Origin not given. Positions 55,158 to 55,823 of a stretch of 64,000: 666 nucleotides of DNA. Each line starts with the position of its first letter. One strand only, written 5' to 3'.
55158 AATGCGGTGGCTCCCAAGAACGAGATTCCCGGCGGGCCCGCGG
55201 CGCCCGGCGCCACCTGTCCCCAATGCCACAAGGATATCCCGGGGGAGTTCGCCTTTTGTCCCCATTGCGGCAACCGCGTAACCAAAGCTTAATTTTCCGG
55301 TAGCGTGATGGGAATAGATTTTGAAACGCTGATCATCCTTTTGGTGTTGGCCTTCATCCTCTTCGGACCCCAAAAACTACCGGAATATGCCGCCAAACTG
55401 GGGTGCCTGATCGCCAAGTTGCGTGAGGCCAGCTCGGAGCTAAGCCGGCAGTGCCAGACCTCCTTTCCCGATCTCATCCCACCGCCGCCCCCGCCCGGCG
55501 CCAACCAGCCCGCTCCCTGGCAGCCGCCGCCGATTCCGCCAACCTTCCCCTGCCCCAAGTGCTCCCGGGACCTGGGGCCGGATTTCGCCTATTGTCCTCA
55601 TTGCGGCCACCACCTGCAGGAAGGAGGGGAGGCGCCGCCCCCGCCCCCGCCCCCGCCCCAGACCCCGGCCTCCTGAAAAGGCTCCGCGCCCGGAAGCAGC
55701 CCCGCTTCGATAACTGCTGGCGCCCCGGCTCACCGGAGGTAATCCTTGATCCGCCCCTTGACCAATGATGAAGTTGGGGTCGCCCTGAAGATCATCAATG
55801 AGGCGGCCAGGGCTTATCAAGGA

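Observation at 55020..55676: Tandem TatA-like and TatB-like proteins each fused to a C-terminal zinc ribbon, without tatC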

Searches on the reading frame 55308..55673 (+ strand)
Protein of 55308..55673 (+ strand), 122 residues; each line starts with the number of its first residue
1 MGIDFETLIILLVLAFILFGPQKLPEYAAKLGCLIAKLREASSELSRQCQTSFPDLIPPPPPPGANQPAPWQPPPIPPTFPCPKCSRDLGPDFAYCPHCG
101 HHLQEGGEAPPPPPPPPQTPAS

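Call 3: search_protein_families(library=pfam, proteins=[window:55308-55673:+], max_evalue=1)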
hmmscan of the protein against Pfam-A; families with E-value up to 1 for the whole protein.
window:55308-55673:+ (122 aa): 12 families
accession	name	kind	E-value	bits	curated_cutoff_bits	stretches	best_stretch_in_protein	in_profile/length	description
PF02416.21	TatA_B_E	-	7.4e-09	35.2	21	1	6-47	4-45/53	mttA/Hcf106 family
PF12773.13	DZR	-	0.0001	22.8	27.3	1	82-104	1-23/45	Double zinc ribbon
PF13240.11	Zn_Ribbon_1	-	0.0001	22.4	25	1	82-103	2-23/23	zinc-ribbon domain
PF17032.10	Zn_ribbon_15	-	0.00037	21.7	28.9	1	49-100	43-73/73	zinc-ribbon family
PF13248.11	Zn_ribbon_3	-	0.0016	18.3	27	1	94-106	3-15/26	zinc-ribbon domain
PF24460.1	DUF7575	-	0.0078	16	28.5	1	81-103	5-27/28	Domain of unknown function (DUF7575)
PF10571.15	UPF0547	-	0.03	14.9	29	1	82-102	3-23/26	Uncharacterised protein family UPF0547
PF06827.20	zf-FPG_IleRS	-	0.04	14.2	21.3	1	96-105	4-13/30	Zinc finger found in FPG and IleRS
PF24485.1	zf-C2H2_DHX34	-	0.14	12.6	27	0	95-104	3-12/25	DHX34-like, C2H2-type zinc finger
PF24463.1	DUF7577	-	0.17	12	28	1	82-104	5-27/27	Domain of unknown function (DUF7577)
PF01155.25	HypA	-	0.37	11.3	28.9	1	76-102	67-95/112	Hydrogenase/urease nickel incorporation, metallochaperone, hypA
PF24333.1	DUF7501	-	0.66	10.6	27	1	94-108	11-25/58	Family of unknown function (DUF7501)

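Call 4: search_protein_families(library=ncbifam, proteins=[window:55308-55673:+], max_evalue=1)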
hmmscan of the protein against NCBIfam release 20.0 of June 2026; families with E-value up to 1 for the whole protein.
window:55308-55673:+ (122 aa): 20 families
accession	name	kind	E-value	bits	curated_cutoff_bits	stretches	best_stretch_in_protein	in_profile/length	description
NF011429.0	PRK14857.1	equivalog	5.7e-08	33.1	77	1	2-50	5-53/91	TatA/E family twin arginine-targeting protein translocase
NF011430.0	PRK14861.1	subfamily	6.2e-08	32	62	1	2-46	4-48/61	twin arginine translocase protein A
NF002377.0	PRK01371.1-4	equivalog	3.1e-07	30.8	96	1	2-51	3-52/119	sec-independent translocase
TIGR01411.1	tatAE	subfamily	3.8e-07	29.6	53.9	1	3-45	2-44/47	twin-arginine translocase TatA/TatE family subunit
TIGR01410.1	tatB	equivalog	5.6e-06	26.8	56.5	1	2-49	2-49/80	Sec-independent protein translocase protein TatB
NF002375.0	PRK01371.1-2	equivalog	1.2e-05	25.6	137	1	4-49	5-50/137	sec-independent translocase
NF002374.0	PRK01371.1-1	equivalog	4.4e-05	23.9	162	1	7-44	9-46/152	sec-independent translocase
NF002402.0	PRK01470.1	equivalog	0.00011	21.7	71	1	1-31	1-31/53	twin arginine translocase protein A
NF047942.1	TatA_Rickett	exception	0.00034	20.2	90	1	1-39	1-39/45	twin-arginine translocase TatA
NF001854.0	PRK00575.1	equivalog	0.0045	17.6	72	1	7-33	8-34/94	Sec-independent protein translocase subunit TatA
NF002376.0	PRK01371.1-3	equivalog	0.0087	16.3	181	1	2-43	4-45/179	Sec-independent protein translocase protein TatB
NF001681.0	PRK00442.1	equivalog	0.013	16.3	102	1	1-53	1-54/92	twin-arginine translocase TatA/TatE family subunit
NF001212.0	PRK00182.1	equivalog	0.014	15.7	195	1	5-53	7-55/165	Sec-independent protein translocase subunit TatB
NF002922.0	PRK03554.1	equivalog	0.028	15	125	1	2-46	3-47/89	Sec-independent protein translocase subunit TatA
NF049953.1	ribbon_DG_selen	exception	0.1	12.5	130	1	82-107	8-33/172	zinc ribbon-containing (seleno)protein DG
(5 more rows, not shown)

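Call 8: find_homologous_proteins(query=window:55308-55673:+)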
Query window:55308-55673:+ (122 aa): 81 proteins with E <= 0.001 among 118 candidates.
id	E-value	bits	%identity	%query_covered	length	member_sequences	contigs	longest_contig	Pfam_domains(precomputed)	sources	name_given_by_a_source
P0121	2.2e-71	256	79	89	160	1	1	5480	PF13240.12,PF12773.14,PF17032.11,PF24463.2,PF02416.22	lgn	-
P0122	3.9e-67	242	95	89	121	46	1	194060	PF13240.12,PF02416.22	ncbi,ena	-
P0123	3.2e-66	239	92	89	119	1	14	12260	PF02416.22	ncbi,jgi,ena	ncbi:MAG: twin-arginine translocase TatA/TatE family subunit [Desulfobaccales bacterium]|jgi:hypothe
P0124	8.0e-63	228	87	89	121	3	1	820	PF13240.12,PF02416.22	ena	-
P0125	2.1e-62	227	82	89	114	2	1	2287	PF13240.12,PF02416.22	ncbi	-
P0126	4.7e-60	219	82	100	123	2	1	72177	PF13240.12,PF02416.22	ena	-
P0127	5.8e-60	219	88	89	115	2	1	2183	PF12773.14,PF02416.22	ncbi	-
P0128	7.2e-59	216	82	89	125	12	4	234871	PF13240.12,PF02416.22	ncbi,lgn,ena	ncbi:MAG: twin-arginine translocase TatA/TatE family subunit [Desulfobaccales bacterium]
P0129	6.0e-42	161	66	93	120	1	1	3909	PF02416.22,PF24460.2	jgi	jgi:Sec-independent protein translocase protein TatA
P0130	5.9e-33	132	58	86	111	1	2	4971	PF12773.14,PF02416.22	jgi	jgi:hypothetical protein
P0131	1.3e-31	127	52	94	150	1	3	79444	PF18912.7,PF13240.12,PF12773.14,PF17032.11,PF24463.2,PF02416.22,PF10571.16,PF24460.2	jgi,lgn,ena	jgi:Sec-independent protein translocase protein TatA/RNA polymerase subunit RPABC4/transcription elo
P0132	3.6e-31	126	35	90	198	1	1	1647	PF18912.7,PF13240.12,PF12773.14,PF17032.11,PF24463.2,PF02416.22,PF10571.16,PF24460.2,PF07282.19,PF13248.12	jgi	jgi:predicted amidophosphoribosyltransferase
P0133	1.7e-29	120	52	93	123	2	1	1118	PF02416.22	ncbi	-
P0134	7.0e-29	118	55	84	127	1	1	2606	PF13240.12,PF02416.22,PF13248.12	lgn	-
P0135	8.7e-29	118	50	94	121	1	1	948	PF13240.12,PF02416.22,PF13248.12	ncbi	-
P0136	1.1e-28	118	56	85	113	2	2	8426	PF13240.12,PF12773.14,PF02416.22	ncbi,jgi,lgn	jgi:Sec-independent protein translocase protein TatA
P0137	1.1e-28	118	52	76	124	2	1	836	PF02416.22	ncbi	-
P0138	1.2e-28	118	50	94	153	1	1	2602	PF18912.7,PF13240.12,PF12773.14,PF17032.11,PF02416.22,PF10571.16,PF24460.2,PF13248.12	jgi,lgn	jgi:RNA polymerase subunit RPABC4/transcription elongation factor Spt4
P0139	1.4e-28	117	38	97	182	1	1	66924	PF18912.7,PF13240.12,PF12773.14,PF17032.11,PF02416.22,PF10571.16,PF24460.2,PF13248.12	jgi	jgi:TatA/E family protein of Tat protein translocase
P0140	1.6e-28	117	51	94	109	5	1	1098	PF13240.12,PF12773.14,PF02416.22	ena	-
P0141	3.3e-28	116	54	90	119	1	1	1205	PF02416.22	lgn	-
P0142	3.6e-28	116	46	99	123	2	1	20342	PF02416.22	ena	-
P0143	6.2e-28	115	53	94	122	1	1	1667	PF02416.22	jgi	jgi:Sec-independent protein translocase protein TatA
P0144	7.8e-28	115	50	94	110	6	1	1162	PF12773.14,PF02416.22,PF24460.2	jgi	jgi:Sec-independent protein translocase protein TatA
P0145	8.1e-28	115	54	95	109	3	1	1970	PF13240.12,PF02416.22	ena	-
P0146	8.3e-28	115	45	99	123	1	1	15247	PF02416.22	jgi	jgi:Sec-independent protein translocase protein TatA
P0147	8.3e-28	115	54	86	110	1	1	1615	PF13240.12,PF12773.14,PF02416.22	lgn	-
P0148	1.2e-27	114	50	100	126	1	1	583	PF02416.22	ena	-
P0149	1.5e-27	114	50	95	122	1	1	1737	PF02416.22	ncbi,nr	ncbi:MAG: twin-arginine translocase TatA/TatE family subunit [Deltaproteobacteria bacterium]|nr:twin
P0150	1.9e-27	114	53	95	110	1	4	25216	PF02416.22,PF24460.2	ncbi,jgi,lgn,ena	ncbi:MAG: twin-arginine translocase TatA/TatE family subunit [Pseudomonadota bacterium]|jgi:TatA/E f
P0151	2.2e-27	114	53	86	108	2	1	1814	PF02416.22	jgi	jgi:Sec-independent protein translocase protein TatA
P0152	4.3e-27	113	52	86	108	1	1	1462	PF02416.22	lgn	-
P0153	6.7e-27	112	53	95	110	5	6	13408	PF13240.12,PF02416.22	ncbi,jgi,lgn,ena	ncbi:MAG TPA: twin-arginine translocase TatA/TatE family subunit [Desulfobaccales bacterium]|jgi:Tat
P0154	2.4e-26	110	48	92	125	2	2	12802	PF02416.22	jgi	jgi:Sec-independent protein translocase protein TatA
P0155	2.6e-26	110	55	86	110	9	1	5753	PF13240.12,PF24463.2,PF02416.22,PF10571.16,PF24460.2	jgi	jgi:Sec-independent protein translocase protein TatA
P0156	3.2e-26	110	55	84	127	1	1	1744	PF02416.22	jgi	jgi:sec-independent protein translocase protein TatB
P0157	6.8e-26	109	42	85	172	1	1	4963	PF02416.22,PF24460.2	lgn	-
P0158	7.6e-26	109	51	95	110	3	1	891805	PF13240.12,PF12773.14,PF02416.22,PF10571.16,PF13248.12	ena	-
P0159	1.3e-25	108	54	84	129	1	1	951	PF02416.22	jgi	jgi:sec-independent protein translocase protein TatB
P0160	2.1e-25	107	48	87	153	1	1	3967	PF02416.22,PF24460.2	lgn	-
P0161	2.2e-25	107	52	89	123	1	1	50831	PF02416.22,PF13248.12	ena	-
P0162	4.2e-25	106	49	87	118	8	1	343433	PF02416.22,PF13248.12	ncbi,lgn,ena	-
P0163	7.1e-25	105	48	100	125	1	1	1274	PF24463.2,PF02416.22,PF13248.12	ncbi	ncbi:MAG TPA: twin-arginine translocase TatA/TatE family subunit [Desulfobaccales bacterium]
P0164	9.2e-25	105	52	85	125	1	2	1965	PF24463.2,PF02416.22,PF13248.12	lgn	-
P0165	3.7e-24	103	52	86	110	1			PF13240.12,PF02416.22,PF24460.2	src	-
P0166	6.3e-24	102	49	100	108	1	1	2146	PF13240.12,PF12773.14,PF02416.22,PF10571.16,PF24460.2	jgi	jgi:TatA/E family protein of Tat protein translocase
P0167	9.3e-24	102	53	86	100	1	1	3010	PF13240.12,PF02416.22,PF24460.2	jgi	jgi:Sec-independent protein translocase protein TatA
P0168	1.0e-23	102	79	28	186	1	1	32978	PF02416.22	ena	-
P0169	1.4e-23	101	50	87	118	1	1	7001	PF02416.22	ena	-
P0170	1.8e-23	101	52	96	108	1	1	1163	PF13240.12,PF12773.14,PF02416.22,PF24460.2,PF13248.12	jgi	-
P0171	1.9e-23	101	49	93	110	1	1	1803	PF02416.22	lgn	-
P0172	5.1e-23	99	48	100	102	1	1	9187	PF02416.22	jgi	jgi:Sec-independent protein translocase protein TatA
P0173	5.4e-23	99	48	87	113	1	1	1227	PF13240.12,PF02416.22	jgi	jgi:Sec-independent protein translocase protein TatA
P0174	7.0e-23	99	41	90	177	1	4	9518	PF18912.7,PF13240.12,PF12773.14,PF17032.11,PF02416.22,PF10571.16,PF24460.2,PF13248.12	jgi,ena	jgi:Sec-independent protein translocase protein TatA/RNA polymerase subunit RPABC4/transcription elo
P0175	2.1e-22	97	62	71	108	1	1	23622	PF02416.22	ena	-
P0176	2.2e-22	97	51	87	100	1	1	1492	PF17032.11,PF02416.22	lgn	-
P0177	6.6e-22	96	50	94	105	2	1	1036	PF13240.12,PF12773.14,PF02416.22,PF13248.12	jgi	jgi:Sec-independent protein translocase protein TatA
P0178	6.9e-22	96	50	86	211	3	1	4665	PF02416.22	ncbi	ncbi:MAG: twin-arginine translocase TatA/TatE family subunit, partial [Desulfobaccales bacterium]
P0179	1.1e-21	95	53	84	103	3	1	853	PF02416.22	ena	-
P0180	1.5e-21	95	48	84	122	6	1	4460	PF02416.22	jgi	jgi:Sec-independent protein translocase protein TatA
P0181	2.3e-21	94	50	86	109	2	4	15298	PF13240.12,PF12773.14,PF02416.22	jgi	jgi:TatA/E family protein of Tat protein translocase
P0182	3.0e-21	94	47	100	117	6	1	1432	PF13240.12,PF12773.14,PF02416.22,PF10571.16,PF24460.2,PF13248.12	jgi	-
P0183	4.4e-21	93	49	91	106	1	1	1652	PF13240.12,PF02416.22,PF24460.2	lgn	-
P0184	1.2e-20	92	50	86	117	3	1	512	PF02416.22,PF10571.16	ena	-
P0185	2.7e-20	91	75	50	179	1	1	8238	PF02416.22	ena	-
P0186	5.8e-20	90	47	86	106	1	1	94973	PF02416.22,PF24460.2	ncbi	-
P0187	7.6e-20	89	50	86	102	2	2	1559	PF13240.12,PF12773.14,PF02416.22,PF10571.16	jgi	jgi:Sec-independent protein translocase protein TatA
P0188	7.8e-20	89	46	88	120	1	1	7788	PF02416.22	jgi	jgi:Sec-independent protein translocase protein TatA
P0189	1.3e-19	88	43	97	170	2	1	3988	PF13240.12,PF12773.14,PF02416.22,PF13248.12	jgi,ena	-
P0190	1.7e-19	88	39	93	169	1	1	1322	PF02416.22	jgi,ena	-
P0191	1.6e-18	85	48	84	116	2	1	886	PF13240.12,PF02416.22,PF13248.12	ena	-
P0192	5.4e-18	83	46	84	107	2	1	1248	PF02416.22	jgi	jgi:Sec-independent protein translocase protein TatA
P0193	6.9e-18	83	46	84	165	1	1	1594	PF13240.12,PF02416.22,PF13248.12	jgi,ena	-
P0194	2.7e-17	81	49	86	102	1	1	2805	PF12773.14,PF24463.2,PF02416.22,PF24460.2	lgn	-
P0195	4.0e-16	77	75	43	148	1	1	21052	PF02416.22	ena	-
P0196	6.1e-15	73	40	85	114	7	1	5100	PF13240.12,PF24463.2,PF02416.22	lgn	-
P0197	4.5e-13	67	37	86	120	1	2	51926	PF13240.12,PF24463.2,PF02416.22,PF24460.2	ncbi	-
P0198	1.2e-12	66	39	85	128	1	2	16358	PF24463.2,PF02416.22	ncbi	-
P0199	2.6e-12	65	39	85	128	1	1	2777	PF24463.2,PF02416.22,PF24460.2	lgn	-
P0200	4.1e-12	64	62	53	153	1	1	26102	PF02416.22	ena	-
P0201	9.6e-12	63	39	85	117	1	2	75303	PF13240.12,PF12773.14,PF24463.2,PF02416.22,PF13248.12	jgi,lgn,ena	-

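Call 13: find_encoding_contigs(protein=P0139, flank=10000, max_places=3)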
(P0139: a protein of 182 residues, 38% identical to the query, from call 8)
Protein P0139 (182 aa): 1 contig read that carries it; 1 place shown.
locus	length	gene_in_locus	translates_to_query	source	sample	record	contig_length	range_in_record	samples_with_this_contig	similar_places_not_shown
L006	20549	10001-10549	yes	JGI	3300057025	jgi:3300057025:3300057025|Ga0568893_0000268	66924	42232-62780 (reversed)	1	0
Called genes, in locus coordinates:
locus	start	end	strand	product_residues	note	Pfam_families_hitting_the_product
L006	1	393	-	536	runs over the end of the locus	PF13231:PMT_2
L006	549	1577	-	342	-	PF01136:Peptidase_U32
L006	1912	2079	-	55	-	-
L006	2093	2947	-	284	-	PF02775:TPP_enzyme_C, PF12367:PFO_beta_C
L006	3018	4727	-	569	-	PF01558:POR, PF01855:POR_N, PF02780:Transketolase_C (weak), PF17147:PFOR_II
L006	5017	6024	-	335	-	PF16822:ALGX (faint)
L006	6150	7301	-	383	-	PF00226:DnaJ, PF01556:DnaJ_C, PF25436:BSD2_CRD (faint), PF00684:DnaJ_CXXCXGXG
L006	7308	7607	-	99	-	PF01910:Thiamine_BP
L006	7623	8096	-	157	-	PF00072:Response_reg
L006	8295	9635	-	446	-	PF05496:RuvB_N, PF00004:AAA, PF07726:AAA_3 (faint), PF07728:AAA_5 (faint), PF16193:AAA_assoc_2, PF12002:MgsA_C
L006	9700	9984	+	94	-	PF02416:TatA_B_E, PF17032:Zn_ribbon_15 (weak), PF12773:DZR (weak), PF24460:DUF7575 (weak), PF10571:UPF0547 (weak), PF13240:Zn_Ribbon_1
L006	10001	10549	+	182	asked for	PF02416:TatA_B_E, PF17032:Zn_ribbon_15 (faint), PF18912:DZR_2 (faint), PF13248:Zn_ribbon_3 (faint), PF10571:UPF0547 (faint), PF12773:DZR, PF13240:Zn_Ribbon_1 (weak), PF24460:DUF7575 (weak)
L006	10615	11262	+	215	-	PF00702:Hydrolase, PF13419:HAD_2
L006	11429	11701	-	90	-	-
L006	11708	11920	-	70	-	-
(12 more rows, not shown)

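Call 55: predict_structure(alignment_id=A2)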
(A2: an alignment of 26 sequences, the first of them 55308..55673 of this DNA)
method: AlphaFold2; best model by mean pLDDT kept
length: 122 residues; sequences in the alignment: 26
mean_pLDDT: 71.7   pTM: 0.29
mean pLDDT of the five models: 71.7, 70.0, 68.2, 66.4, 58.0
residues with pLDDT >= 90: 6; 70-90: 62; 50-70: 44; < 50: 10
segments of 3 or more residues with pLDDT < 50: 106-110
pLDDT, mean of each block of 10 residues (from residue 1): 84 81 71 82 79 62 54 65 86 83 59 59 51
secondary structure, 60 per line:
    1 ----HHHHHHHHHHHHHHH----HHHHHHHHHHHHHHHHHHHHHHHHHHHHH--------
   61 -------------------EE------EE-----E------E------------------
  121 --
elements in order: H5-19 H24-52

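Call 57: search_solved_structures(query=A2, max_evalue=1)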
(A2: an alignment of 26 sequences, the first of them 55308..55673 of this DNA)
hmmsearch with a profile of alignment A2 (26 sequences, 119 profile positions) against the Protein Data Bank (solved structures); distinct sequences matched with E-value up to 1: 46.
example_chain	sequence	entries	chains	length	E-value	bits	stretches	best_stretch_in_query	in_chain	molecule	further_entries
7b7o_A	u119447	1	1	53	1.2e-06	32.4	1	1-51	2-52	Sec-independent protein translocase protein TATA, chloroplastic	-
9e03_B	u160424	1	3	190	6.3e-06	30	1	1-65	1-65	Twin-arginine translocase B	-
2l16_A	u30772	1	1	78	1.3e-05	29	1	5-49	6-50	Sec-independent protein translocase protein tatAd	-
2lzr_A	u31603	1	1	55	1.4e-05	28.8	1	2-45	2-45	Sec-independent protein translocase protein TatA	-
9e02_F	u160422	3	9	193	1.7e-05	28.6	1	1-62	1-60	Sec-independent protein translocase protein TatB homolog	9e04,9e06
2mn7_A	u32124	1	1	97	2.6e-05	28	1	2-74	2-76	Sec-independent protein translocase protein TatA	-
2mn6_B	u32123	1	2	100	2.9e-05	27.9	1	2-74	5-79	Sec-independent protein translocase protein TatA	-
2mi2_A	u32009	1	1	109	5e-05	27.1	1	1-65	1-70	Sec-independent protein translocase protein TatB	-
2lzs_A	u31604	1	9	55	0.00038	24.2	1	2-45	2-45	Sec-independent protein translocase protein TatA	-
9dzz_B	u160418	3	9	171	0.00039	24.2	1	1-64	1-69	Sec-independent protein translocase protein TatB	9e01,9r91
9sfa_A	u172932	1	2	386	0.0015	22.3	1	69-107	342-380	Putative regulatory protein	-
9e07_F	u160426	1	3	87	0.0025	21.6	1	7-68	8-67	Sec-independent protein translocase protein TatA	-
4wce_Z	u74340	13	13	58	0.02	18.7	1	65-107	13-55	50S ribosomal protein L32 | Large ribosomal subunit protein bL32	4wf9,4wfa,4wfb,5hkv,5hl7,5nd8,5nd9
5li0_4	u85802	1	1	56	0.024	18.5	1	65-106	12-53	50S ribosomal protein L32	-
9l08_A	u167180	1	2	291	0.038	17.8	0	53-88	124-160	Covalently Connected Cytochrome c555 trimer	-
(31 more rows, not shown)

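Call 60: fold_search(model_id=the predicted structure, library=pdb)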
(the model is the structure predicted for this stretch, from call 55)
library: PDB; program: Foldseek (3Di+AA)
matches with E <= 10: 105; with E <= 0.001: 0
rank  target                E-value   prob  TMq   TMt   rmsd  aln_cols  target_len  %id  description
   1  6gsl_N8               8.5e-01  0.33  0.18  0.39   8.8        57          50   24  Structure of T. thermophilus 70S ribosome complex with mRNA, tRNAfMet and cognate tRNAArg in the A-site (released 2018-07-04)
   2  3irb_B                1.1e+00  0.57  0.18  0.16   1.7        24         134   38  Crystal structure of protein with unknown function from DUF35 family (13815350) from SULFOLOBUS SOLFATARICUS at 1.80 A (released 2009-09-01)
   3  5j4d_CA               1.2e+00  0.33  0.19  0.37   8.1        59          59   24  E. coli release factor 1 bound to the 70S ribosome in response to a pseudouridylated stop codon (released 2016-05-18)
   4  5el4_N8               1.3e+00  0.21  0.17  0.39   8.9        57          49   24  Structure of T. thermophilus 70S ribosome complex with mRNA and tRNALys in the A-site with a U-U mismatch in the firs (released 2016-01-27)
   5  5af6_I                1.6e+00  0.80  0.19  0.79   0.7        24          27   21  Structure of Lys33-linked diUb bound to Trabid NZF1 (released 2015-03-25)
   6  4wzo_N8               1.6e+00  0.18  0.18  0.36   8.8        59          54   24  Complex of 70S ribosome with tRNA-fMet and mRNA (released 2015-06-10)
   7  5af6_H                1.7e+00  0.75  0.19  0.76   0.7        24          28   21  Structure of Lys33-linked diUb bound to Trabid NZF1 (released 2015-03-25)
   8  7mo2_B                1.8e+00  0.72  0.19  0.58   0.8        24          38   25  Crystal Structure of the ZnF2 of Nucleoporin NUP153 in complex with Ran-GDP (released 2022-06-15)
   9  3gj3_B                1.8e+00  0.69  0.19  0.75   0.8        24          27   25  Crystal structure of human RanGDP-Nup153ZnF2 complex (released 2009-08-04)
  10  9d9z_A                1.9e+00  0.47  0.23  0.01   3.9        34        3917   24  Structure of human UBR4-KCMF1-CaM E3 ligase complex (Silencing Factor of the Integrated stress response, SiFI) (released 2025-06-11)
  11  4wsm_N8               1.9e+00  0.16  0.18  0.36   8.8        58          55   24  Complex of 70S ribosome with tRNA-Leu and mRNA with G-U mismatch in the first position in the A- and P-sites (released 2015-06-10)
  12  3gj4_B                2.1e+00  0.63  0.19  0.76   0.8        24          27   21  Crystal structure of human RanGDP-Nup153ZnF3 complex (released 2009-08-04)
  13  8s05_C                2.2e+00  0.57  0.19  0.74   0.9        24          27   29  ArnAB complex an archaeal ortholog of the Sec23/24 core motif (released 2025-10-29)
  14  5ibb_N8               2.2e+00  0.15  0.18  0.35   8.9        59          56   24  Structure of T. thermophilus 70S ribosome complex with mRNA, tRNAfMet and cognate tRNAVal in the A-site (released 2016-05-25)
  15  5af6_G                2.4e+00  0.69  0.21  0.80   1.1        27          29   18  Structure of Lys33-linked diUb bound to Trabid NZF1 (released 2015-03-25)
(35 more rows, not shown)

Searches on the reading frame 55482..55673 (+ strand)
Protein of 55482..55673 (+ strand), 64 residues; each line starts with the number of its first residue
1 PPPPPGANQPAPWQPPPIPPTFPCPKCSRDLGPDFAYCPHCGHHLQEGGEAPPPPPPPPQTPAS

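Call 59: search_solved_structures(query=window:55482-55673:+, max_evalue=10, show_alignments=3)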
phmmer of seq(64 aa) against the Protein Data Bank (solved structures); distinct sequences matched with E-value up to 10: 14.
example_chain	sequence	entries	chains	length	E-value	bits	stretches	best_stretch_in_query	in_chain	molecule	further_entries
5a9z_Ab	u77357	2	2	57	0.35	14.5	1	19-44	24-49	50S ribosomal protein L32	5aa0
4v68_B5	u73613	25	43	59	0.57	13.8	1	19-44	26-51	50S ribosomal protein L32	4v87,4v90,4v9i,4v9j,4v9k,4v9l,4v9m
5li0_4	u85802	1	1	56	0.67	13.6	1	18-45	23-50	50S ribosomal protein L32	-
4wce_Z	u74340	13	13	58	0.67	13.6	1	18-45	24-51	50S ribosomal protein L32 | Large ribosomal subunit protein bL32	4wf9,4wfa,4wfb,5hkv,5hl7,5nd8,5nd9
10px_15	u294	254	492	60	0.75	13.5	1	19-44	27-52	50S ribosomal protein L32 | 50S ribosomal protein L33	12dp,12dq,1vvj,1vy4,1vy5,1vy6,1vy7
1ffk_Z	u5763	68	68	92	0.99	13.1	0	36-47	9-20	RIBOSOMAL PROTEIN L44E | 50S ribosomal protein L44E | 50S RIBOSOMAL PROTEIN L44E LA, HLA, RIBOSOMAL PROTEIN L44E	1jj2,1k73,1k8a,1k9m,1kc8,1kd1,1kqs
9o17_AZ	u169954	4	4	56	2.4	11.8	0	21-36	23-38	Putative zinc finger domain-containing protein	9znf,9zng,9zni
6qbx_B7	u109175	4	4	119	8.1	10.2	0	26-44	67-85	NADH:ubiquinone oxidoreductase subunit B7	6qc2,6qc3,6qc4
7zd6_s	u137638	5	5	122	8.1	10.1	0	26-44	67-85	NADH dehydrogenase [ubiquinone] 1 beta subcomplex subunit 7 | Complex I-B18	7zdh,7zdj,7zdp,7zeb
7vxs_v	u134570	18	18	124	8.5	10.1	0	25-44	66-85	Complex I-B18 | NADH dehydrogenase [ubiquinone] 1 beta subcomplex subunit 7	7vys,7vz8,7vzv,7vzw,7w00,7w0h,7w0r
7vye_v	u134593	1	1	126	8.6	10.1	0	25-44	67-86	NADH-ubiquinone oxidoreductase B18 subunit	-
8zo8_B7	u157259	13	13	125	8.7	10.1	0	25-44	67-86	NADH dehydrogenase [ubiquinone] 1 beta subcomplex subunit 7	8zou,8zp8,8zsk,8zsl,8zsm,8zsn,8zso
7v2c_v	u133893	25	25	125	8.7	10.1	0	25-44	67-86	NADH dehydrogenase [ubiquinone] 1 beta subcomplex subunit 7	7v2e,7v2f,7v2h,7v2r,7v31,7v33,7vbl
7w1o_v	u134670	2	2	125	8.8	10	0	25-44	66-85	NADH dehydrogenase [ubiquinone] 1 beta subcomplex subunit 7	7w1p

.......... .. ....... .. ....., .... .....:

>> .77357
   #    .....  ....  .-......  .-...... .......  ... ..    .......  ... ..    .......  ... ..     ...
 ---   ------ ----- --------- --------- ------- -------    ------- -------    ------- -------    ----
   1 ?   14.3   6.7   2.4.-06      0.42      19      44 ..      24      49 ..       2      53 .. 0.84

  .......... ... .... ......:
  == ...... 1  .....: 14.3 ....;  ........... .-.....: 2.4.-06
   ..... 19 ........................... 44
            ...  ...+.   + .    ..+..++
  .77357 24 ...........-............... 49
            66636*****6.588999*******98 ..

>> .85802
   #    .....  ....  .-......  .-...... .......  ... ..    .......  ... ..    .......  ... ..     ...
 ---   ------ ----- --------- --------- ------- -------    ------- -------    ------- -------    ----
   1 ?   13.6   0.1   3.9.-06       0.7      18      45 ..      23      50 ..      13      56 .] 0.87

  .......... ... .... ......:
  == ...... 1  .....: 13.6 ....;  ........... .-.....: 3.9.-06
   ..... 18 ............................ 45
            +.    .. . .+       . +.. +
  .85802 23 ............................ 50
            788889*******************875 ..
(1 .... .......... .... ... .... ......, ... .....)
